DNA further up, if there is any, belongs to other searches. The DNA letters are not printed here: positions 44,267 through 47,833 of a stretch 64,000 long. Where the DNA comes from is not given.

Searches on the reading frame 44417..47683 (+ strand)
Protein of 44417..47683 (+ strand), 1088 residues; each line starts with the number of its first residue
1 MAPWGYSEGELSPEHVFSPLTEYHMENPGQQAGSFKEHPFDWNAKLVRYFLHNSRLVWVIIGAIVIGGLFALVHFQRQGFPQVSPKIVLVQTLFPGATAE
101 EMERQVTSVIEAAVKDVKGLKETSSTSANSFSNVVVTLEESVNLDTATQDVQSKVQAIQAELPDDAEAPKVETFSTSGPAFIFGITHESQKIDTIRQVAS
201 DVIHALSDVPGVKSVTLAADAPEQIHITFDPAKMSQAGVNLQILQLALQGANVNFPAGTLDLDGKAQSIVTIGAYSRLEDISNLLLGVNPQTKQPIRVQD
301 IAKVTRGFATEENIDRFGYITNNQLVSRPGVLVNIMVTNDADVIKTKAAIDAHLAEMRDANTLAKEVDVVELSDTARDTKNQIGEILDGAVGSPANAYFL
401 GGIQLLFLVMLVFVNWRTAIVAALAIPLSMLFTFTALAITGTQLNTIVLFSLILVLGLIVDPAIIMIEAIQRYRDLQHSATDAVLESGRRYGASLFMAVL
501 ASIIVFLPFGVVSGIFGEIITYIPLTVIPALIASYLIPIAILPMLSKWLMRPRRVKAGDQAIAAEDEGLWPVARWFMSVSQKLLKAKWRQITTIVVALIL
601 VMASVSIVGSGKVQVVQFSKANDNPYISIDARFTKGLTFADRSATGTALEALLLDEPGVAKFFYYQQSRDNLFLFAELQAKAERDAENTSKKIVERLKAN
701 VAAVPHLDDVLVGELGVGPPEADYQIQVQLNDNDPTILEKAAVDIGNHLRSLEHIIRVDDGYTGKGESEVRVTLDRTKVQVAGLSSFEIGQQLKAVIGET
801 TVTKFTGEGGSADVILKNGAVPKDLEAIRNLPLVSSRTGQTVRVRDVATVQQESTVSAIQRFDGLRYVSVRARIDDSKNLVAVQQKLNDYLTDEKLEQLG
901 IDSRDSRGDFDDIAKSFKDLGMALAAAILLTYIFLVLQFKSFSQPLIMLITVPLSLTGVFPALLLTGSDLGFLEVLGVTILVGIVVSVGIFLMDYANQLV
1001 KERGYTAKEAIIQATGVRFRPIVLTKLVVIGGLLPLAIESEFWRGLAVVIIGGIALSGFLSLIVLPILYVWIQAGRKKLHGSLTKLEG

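Call 50: find_homologous_proteins(query=window:44417-47683:+, max_evalue=1e-50)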
Query window:44417-47683:+ (1088 aa): 255 proteins with E <= 1e-50 among 8000 candidates; the best 120 are listed.
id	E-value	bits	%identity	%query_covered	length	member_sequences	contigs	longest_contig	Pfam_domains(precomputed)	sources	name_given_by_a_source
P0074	0.0e+0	2293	100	98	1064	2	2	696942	PF00873.26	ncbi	ncbi:MAG: efflux RND transporter permease subunit [Patescibacteria group bacterium]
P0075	0.0e+0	1811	78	97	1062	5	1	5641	PF00873.26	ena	-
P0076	0.0e+0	1802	78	97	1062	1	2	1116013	PF00873.26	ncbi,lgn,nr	ncbi:MAG: efflux RND transporter permease subunit [Candidatus Kerfeldbacteria bacterium]|nr:efflux R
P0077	0.0e+0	1742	76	96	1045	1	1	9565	PF00873.26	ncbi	ncbi:MAG: efflux RND transporter permease subunit, partial [Parcubacteria group bacterium]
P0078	0.0e+0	1722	78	94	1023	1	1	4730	PF00873.26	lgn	-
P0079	0.0e+0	1617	70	96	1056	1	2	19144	PF03176.22,PF00873.26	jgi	jgi:HAE1 family hydrophobic/amphiphilic exporter-1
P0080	0.0e+0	1586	70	96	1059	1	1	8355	PF00873.26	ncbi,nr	ncbi:MAG: efflux RND transporter permease subunit [Candidatus Kerfeldbacteria bacterium]|nr:efflux R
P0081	0.0e+0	1499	64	98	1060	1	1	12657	PF03176.22,PF00873.26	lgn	-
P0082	0.0e+0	1463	64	97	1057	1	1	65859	PF00873.26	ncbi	-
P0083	0.0e+0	1451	62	96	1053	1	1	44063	PF03176.22,PF00873.26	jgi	jgi:HAE1 family hydrophobic/amphiphilic exporter-1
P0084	0.0e+0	1416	63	96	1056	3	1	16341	PF03176.22,PF00873.26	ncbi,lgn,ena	-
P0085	0.0e+0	1386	62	96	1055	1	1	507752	PF00873.26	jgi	-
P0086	0.0e+0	1379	60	96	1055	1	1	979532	PF03176.22,PF00873.26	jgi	-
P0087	0.0e+0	1375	62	96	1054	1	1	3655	PF00873.26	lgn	-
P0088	0.0e+0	1360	60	96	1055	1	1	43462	PF00873.26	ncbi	-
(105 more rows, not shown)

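Call 51: find_encoding_contigs(protein=P0076, flank=8000, max_places=3)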
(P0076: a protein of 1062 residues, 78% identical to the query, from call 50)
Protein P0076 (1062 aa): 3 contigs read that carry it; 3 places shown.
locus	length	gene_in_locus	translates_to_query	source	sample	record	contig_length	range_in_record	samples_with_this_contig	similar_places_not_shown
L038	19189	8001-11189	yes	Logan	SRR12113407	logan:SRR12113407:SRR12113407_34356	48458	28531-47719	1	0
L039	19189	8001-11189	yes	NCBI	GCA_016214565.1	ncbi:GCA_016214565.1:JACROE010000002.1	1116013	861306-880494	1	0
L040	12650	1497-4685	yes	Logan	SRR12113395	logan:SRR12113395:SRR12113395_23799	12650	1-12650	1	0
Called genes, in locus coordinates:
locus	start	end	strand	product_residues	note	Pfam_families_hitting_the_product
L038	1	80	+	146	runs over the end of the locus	PF07963:N_methyl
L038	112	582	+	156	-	-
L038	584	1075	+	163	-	-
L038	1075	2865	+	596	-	-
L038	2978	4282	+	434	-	-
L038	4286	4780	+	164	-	-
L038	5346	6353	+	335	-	PF14397:ATPgrasp_ST (weak), PF08443:RimK (faint)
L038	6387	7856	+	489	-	PF03193:RsgA_GTPase (faint), PF00005:ABC_tran, PF02463:SMC_N (faint), PF13191:AAA_16 (faint), PF13476:AAA_23 (faint), PF13555:AAA_29 (faint), PF00005:ABC_tran, PF13304:AAA_21 (weak), +4 more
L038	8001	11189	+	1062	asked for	PF00873:ACR_tran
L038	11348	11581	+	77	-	-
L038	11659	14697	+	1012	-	PF00580:UvrD-helicase, PF01443:Viral_helicase1 (faint), PF13245:AAA_19, PF13604:AAA_30 (faint), PF13361:UvrD_C, PF13538:UvrD_C_2 (faint), PF12705:PDDEXK_1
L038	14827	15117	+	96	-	PF05258:DciA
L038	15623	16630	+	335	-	PF02912:Phe_tRNA-synt_N, PF01409:tRNA-synt_2d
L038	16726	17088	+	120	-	PF05635:23S_rRNA_IVP, PF22296:bAvd (weak)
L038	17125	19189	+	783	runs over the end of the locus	PF01588:tRNA_bind, PF03483:B3_4, PF03484:B5, PF17759:tRNA_synthFbeta, PF03147:FDX-ACB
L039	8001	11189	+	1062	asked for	PF00873:ACR_tran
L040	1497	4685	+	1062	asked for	PF00873:ACR_tran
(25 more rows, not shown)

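Call 52: find_encoding_contigs(protein=P0077, flank=8000, max_places=3)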
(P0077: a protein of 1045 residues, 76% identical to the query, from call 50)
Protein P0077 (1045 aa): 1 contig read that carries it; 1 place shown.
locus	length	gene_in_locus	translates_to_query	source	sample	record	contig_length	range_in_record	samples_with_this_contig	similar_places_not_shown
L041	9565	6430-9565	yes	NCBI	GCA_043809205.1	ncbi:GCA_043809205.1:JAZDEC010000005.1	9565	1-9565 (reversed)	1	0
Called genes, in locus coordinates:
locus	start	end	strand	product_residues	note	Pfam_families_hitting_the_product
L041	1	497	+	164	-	?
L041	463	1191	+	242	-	PF08843:AbiEii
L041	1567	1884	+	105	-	-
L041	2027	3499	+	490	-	PF03193:RsgA_GTPase (faint), PF00005:ABC_tran, PF02463:SMC_N (faint), PF13191:AAA_16 (faint), PF13401:AAA_22 (faint), PF13476:AAA_23 (faint), PF00005:ABC_tran, PF13304:AAA_21, +2 more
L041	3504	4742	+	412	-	PF00270:DEAD (faint), PF05970:PIF1, PF13245:AAA_19, PF13401:AAA_22 (weak), PF13604:AAA_30, PF21530:Pif1_2B_dom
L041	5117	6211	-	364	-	PF03060:NMO, PF01070:FMN_dh (weak), PF01180:DHO_dh (weak)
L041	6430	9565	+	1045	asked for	PF00873:ACR_tran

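Call 53: find_encoding_contigs(protein=P0079, flank=8000, max_places=3)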
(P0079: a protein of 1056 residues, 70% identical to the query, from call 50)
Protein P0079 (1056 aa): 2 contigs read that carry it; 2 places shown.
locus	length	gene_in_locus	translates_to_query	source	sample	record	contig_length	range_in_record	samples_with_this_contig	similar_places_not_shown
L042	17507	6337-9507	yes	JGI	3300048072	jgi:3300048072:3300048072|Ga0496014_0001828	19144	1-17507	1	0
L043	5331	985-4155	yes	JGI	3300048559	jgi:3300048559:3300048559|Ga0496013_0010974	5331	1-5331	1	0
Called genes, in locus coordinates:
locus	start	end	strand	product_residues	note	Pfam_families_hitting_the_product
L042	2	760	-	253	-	?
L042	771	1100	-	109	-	PF03551:PadR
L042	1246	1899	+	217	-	PF03575:Peptidase_S51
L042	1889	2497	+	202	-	-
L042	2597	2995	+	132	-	PF00903:Glyoxalase, PF22677:Ble-like_N (weak), PF18029:Glyoxalase_6 (weak)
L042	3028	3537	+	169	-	PF08327:AHSA1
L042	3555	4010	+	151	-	PF06983:3-dmu-9_3-mt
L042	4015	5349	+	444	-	PF01565:FAD_binding_4, PF08031:BBE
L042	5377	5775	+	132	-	PF08818:DUF1801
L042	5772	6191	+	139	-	PF08818:DUF1801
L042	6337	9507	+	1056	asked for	PF00873:ACR_tran, PF03176:MMPL (faint)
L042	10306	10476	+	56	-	-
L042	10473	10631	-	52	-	-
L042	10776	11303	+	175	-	PF13539:Peptidase_M15_4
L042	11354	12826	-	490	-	PF01551:Peptidase_M23 (faint), PF13517:FG-GAP_3 (faint), PF01839:FG-GAP (faint)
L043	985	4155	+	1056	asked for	PF00873:ACR_tran, PF03176:MMPL (faint)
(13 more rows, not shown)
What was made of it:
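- The surrounding block is lineage-specific and rearranged relative to relatives (calls 51-53).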

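Call 73: find_encoding_contigs(protein=P0074, flank=3000, max_places=10)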
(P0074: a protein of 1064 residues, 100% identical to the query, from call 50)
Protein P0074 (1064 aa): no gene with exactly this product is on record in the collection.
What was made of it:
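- Tried and rejected: The P0074 look-up failed (call 73).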
